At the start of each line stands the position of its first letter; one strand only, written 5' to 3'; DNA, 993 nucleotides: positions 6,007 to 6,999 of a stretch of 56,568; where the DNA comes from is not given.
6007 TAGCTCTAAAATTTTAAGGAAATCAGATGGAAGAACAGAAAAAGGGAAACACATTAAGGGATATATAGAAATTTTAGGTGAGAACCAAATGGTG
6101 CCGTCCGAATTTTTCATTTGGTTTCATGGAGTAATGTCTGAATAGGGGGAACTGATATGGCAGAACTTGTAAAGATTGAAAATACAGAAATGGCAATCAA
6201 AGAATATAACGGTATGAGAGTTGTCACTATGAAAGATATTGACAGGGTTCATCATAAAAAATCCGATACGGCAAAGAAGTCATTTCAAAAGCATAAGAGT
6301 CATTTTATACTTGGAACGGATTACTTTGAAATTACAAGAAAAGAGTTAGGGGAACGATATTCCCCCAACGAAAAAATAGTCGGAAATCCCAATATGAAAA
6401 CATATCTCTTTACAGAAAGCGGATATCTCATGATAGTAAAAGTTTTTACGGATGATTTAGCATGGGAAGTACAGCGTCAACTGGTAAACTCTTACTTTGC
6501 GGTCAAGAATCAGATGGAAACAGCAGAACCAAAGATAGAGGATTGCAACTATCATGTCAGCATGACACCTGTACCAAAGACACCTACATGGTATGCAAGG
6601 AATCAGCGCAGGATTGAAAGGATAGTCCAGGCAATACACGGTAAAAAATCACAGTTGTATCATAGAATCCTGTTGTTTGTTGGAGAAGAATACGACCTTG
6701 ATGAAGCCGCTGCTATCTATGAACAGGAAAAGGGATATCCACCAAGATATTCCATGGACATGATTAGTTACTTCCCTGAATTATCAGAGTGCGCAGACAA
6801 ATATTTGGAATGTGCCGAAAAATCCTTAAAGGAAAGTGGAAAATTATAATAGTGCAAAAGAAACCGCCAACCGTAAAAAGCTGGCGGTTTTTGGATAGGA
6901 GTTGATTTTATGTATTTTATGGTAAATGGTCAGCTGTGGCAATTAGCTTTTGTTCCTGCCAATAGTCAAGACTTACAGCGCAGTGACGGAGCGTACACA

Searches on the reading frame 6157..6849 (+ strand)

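Call 35: search_protein_families(library=phrogs, proteins=[window:6157-6849:+], max_evalue=0.001)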
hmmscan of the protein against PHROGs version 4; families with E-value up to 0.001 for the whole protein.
window:6157-6849:+ (230 aa): 11 families
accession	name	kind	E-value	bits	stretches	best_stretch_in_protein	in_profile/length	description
phrog_4608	-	transcription regulation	2.5e-43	149.6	1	1-136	1-138/268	anti-repressor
phrog_1760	-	transcription regulation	1.7e-29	104.1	1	8-211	6-169/232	anti-repressor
phrog_7755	-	transcription regulation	2.5e-28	100.3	1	4-119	116-231/282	anti-repressor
phrog_1726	-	transcription regulation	1.6e-24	88.2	1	5-128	1-130/264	anti-repressor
phrog_373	-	transcription regulation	9.3e-15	55.8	1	2-171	77-232/373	anti-repressor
phrog_4792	-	transcription regulation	6.7e-13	49.9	1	3-124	6-130/268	anti-repressor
phrog_2379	-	transcription regulation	1e-10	42.7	1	15-126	13-128/187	anti-repressor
phrog_2127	-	transcription regulation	1.7e-07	32.4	1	7-127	9-131/313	anti-repressor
phrog_8244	-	unknown function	3e-07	30.9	1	17-120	15-123/383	-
phrog_63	-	transcription regulation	4.7e-05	23.9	1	7-119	117-221/431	anti-repressor Ant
phrog_2657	-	transcription regulation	0.00092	19.6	0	2-123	3-116/243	transcriptional regulator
